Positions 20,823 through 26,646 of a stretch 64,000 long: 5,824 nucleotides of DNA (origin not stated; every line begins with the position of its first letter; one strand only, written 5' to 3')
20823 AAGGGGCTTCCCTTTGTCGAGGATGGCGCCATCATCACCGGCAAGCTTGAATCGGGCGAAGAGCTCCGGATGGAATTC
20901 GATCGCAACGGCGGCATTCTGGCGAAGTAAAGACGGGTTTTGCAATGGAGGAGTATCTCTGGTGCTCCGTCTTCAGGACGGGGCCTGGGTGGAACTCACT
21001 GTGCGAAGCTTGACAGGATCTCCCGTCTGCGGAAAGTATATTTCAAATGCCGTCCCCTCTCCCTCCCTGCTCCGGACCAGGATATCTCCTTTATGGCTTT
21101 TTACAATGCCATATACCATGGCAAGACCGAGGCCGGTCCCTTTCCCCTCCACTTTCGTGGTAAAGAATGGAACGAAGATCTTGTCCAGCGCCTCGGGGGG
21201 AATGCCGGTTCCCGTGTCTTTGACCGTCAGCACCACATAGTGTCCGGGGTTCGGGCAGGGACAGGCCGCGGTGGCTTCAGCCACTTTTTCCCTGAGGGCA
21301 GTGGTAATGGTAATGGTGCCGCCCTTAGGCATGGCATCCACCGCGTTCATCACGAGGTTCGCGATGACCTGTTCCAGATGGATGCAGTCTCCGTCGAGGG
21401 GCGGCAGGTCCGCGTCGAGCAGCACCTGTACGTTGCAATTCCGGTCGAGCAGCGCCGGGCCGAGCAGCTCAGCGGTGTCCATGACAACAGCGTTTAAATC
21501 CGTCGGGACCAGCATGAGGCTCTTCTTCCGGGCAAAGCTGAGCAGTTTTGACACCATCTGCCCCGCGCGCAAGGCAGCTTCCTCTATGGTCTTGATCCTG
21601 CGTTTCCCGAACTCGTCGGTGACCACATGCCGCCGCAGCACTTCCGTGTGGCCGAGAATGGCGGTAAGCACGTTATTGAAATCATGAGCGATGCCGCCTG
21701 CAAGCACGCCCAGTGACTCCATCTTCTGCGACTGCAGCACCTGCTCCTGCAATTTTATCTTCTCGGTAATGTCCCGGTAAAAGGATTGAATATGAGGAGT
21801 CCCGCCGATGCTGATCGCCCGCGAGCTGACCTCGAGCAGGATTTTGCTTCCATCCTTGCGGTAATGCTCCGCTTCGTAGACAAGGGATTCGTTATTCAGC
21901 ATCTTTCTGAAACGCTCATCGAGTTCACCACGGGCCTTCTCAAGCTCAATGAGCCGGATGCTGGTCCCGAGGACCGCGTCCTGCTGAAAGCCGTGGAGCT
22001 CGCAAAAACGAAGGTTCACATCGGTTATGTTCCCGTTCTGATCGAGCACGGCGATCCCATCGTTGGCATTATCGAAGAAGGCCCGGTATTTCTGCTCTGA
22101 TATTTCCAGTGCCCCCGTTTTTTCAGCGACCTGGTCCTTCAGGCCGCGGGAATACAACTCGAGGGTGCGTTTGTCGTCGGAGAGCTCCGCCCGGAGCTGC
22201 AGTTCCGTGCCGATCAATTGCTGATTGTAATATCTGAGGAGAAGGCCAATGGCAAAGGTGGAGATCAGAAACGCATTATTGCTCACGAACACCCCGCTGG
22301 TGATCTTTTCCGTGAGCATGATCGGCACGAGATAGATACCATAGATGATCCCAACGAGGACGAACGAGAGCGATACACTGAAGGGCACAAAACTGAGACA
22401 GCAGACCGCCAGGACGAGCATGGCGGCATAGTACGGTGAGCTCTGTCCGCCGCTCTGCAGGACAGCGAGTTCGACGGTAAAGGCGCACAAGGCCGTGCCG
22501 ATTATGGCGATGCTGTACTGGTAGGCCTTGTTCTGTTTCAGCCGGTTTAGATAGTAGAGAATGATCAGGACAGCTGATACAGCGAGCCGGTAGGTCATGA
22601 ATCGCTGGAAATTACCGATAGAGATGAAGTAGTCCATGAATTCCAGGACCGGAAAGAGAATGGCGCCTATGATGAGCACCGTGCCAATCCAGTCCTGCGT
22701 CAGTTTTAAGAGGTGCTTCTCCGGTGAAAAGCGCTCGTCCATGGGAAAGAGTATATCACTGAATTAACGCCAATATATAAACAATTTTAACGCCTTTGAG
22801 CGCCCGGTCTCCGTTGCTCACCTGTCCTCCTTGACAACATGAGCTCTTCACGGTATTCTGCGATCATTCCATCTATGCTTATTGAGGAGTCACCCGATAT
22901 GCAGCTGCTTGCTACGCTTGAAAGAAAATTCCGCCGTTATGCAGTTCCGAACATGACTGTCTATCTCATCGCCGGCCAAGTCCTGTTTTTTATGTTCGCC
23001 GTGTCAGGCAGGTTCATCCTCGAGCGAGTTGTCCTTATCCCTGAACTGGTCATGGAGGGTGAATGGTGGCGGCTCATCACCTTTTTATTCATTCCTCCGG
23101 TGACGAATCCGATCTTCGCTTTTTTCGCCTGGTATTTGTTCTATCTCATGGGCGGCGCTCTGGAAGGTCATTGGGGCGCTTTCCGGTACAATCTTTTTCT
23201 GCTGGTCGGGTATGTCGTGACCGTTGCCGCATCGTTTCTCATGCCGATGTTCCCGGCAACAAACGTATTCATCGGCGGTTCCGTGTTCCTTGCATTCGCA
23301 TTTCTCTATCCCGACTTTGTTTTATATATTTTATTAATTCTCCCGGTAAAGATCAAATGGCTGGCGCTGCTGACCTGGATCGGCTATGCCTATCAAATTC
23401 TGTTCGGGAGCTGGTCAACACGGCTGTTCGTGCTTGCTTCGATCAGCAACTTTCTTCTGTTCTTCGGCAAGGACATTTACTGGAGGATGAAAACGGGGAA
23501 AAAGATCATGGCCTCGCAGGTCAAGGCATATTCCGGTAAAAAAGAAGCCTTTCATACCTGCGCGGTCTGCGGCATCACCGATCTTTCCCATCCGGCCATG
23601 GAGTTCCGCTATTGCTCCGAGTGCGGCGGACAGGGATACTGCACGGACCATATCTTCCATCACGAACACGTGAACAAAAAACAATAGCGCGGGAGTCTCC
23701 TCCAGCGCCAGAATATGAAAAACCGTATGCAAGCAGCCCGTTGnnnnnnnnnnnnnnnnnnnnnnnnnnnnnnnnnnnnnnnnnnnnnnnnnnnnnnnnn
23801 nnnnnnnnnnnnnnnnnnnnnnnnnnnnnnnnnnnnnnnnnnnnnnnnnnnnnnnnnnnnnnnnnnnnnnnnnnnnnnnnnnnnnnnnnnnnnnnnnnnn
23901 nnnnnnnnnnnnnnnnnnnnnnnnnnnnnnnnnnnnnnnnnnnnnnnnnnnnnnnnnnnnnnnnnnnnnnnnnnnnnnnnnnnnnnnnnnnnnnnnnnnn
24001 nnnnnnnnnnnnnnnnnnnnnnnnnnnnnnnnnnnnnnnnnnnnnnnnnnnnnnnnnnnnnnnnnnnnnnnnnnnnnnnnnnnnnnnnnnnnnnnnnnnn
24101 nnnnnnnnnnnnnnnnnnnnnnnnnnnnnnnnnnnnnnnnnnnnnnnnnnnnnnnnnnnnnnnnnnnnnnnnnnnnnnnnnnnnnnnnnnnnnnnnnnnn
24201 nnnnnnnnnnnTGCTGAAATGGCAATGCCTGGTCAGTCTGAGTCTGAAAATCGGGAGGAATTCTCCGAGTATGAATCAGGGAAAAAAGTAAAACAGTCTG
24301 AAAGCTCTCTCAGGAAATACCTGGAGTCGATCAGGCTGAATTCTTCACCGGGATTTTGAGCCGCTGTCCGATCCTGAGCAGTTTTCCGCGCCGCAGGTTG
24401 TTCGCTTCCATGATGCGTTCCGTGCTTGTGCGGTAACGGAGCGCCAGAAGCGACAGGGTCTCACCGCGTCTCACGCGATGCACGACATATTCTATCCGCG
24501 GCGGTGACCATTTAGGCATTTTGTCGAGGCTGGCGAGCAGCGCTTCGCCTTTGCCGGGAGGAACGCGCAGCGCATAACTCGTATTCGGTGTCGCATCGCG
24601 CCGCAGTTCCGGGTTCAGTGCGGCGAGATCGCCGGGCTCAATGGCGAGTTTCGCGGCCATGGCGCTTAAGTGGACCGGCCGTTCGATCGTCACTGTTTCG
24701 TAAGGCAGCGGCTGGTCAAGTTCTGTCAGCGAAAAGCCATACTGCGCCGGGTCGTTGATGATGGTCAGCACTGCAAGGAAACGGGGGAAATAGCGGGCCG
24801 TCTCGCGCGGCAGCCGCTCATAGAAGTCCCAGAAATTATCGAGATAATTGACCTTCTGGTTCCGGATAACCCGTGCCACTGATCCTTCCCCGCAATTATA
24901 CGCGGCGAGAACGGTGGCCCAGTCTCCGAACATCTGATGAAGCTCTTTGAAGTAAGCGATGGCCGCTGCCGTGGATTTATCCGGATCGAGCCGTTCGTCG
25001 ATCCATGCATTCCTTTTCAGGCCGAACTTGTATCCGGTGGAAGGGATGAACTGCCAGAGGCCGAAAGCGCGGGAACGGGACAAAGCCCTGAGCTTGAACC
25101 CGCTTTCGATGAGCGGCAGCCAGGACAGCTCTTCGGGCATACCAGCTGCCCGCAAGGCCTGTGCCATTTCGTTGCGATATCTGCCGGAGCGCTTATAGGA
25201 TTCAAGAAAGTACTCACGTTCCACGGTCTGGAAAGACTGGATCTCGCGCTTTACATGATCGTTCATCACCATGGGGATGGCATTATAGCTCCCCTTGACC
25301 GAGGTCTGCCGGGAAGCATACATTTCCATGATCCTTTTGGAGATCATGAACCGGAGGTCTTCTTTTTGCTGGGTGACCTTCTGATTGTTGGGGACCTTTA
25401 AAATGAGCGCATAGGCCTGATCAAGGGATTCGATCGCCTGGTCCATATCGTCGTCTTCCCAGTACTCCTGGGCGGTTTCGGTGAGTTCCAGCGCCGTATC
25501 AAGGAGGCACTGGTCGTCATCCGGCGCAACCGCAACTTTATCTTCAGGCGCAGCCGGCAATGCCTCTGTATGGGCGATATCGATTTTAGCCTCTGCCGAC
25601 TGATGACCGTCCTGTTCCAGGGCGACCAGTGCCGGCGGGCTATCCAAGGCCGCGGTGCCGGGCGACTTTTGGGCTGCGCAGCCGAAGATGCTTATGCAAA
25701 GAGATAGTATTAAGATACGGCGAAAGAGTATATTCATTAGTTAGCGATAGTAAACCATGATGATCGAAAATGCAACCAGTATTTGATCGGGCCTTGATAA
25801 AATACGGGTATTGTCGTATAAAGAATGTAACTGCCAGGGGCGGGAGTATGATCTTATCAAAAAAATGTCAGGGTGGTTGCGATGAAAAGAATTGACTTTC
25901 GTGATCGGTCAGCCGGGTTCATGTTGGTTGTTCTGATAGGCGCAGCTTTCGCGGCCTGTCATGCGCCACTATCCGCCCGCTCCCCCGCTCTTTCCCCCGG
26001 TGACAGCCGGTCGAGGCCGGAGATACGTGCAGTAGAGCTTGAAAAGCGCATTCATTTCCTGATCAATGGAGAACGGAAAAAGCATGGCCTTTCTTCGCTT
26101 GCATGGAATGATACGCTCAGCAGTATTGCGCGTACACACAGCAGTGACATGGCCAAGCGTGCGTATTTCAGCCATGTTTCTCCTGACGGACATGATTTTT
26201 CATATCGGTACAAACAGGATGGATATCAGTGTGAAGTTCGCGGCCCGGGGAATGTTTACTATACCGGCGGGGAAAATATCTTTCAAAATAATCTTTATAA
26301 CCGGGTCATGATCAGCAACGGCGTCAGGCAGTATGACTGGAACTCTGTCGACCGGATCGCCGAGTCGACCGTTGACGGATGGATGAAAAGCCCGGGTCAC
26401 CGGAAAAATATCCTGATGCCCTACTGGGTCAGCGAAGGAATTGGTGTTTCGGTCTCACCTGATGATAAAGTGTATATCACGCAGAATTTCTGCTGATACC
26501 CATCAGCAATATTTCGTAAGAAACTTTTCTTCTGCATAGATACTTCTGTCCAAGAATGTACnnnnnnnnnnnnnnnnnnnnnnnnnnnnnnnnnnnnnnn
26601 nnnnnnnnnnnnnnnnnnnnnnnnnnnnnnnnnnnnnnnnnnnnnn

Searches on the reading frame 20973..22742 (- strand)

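Call 35: search_protein_families(library=pfam, proteins=[window:20973-22742:-], max_evalue=0.001)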
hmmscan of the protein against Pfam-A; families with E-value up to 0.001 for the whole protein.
window:20973-22742:- (589 aa): 8 families
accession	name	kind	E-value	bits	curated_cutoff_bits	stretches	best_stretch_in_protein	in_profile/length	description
PF02518.31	HATPase_c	-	6.3e-27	94.7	26.4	1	452-573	2-110/111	Histidine kinase-, DNA gyrase B-, and HSP90-like ATPase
PF13426.13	PAS_9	-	1.4e-13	51.4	27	1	227-327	1-103/103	PAS domain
PF13188.13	PAS_8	-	4.9e-11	42.6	21.8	1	217-276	1-59/65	PAS domain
PF00512.31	HisKA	-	2.4e-10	40.7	26.9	1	347-407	5-64/66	His Kinase A (phospho-acceptor) domain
PF00989.32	PAS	-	2.7e-09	37.4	22.6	1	218-324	2-112/113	PAS fold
PF08448.16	PAS_4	-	5.3e-09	36.7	23.1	1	223-328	1-108/110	PAS fold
PF12860.13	PAS_7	-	4.4e-06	27.2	27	1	224-330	2-112/115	PAS fold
PF10090.15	HPTransfase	-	0.00058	20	22.9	0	459-492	35-68/123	Histidine phosphotransferase C-terminal domain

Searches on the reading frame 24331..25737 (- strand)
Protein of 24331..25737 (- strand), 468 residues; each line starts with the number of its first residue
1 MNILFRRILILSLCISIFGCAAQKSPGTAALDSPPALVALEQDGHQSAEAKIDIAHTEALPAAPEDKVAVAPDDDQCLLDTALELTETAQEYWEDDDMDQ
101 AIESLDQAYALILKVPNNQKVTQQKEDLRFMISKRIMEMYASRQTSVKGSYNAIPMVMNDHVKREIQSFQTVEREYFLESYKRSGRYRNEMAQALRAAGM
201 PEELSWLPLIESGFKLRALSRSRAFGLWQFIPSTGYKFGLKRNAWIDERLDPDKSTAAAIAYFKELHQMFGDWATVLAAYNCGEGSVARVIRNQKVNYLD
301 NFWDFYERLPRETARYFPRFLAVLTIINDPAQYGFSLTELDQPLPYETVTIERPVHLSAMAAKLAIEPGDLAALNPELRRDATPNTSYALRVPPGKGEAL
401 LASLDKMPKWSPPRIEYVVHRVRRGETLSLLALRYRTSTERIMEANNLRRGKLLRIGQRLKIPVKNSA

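Call 35: search_protein_families(library=pfam, proteins=[window:24331-25737:-], max_evalue=0.001)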
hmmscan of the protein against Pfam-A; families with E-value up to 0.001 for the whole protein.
window:24331-25737:- (468 aa): 2 families
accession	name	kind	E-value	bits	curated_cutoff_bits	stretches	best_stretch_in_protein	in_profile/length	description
PF01464.25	SLT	-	2.4e-26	92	21.3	1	194-295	7-109/117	Transglycosylase SLT domain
PF01476.26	LysM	-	5.6e-14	52.3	20.9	1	420-463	1-43/43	LysM domain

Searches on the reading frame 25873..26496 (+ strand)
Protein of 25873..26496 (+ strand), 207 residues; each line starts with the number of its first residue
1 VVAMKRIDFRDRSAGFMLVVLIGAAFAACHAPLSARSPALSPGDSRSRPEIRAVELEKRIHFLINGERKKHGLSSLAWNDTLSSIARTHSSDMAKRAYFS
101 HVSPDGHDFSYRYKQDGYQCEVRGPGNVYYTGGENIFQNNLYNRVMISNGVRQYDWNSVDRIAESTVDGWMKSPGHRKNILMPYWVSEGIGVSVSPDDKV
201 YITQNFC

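Call 35: search_protein_families(library=pfam, proteins=[window:25873-26496:+], max_evalue=0.001)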
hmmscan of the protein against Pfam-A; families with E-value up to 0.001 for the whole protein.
window:25873-26496:+ (207 aa): 1 family
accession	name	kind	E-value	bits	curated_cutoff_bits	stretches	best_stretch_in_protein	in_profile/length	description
PF00188.32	CAP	-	1.3e-18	68.3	21.1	1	63-206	3-117/117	Cysteine-rich secretory protein family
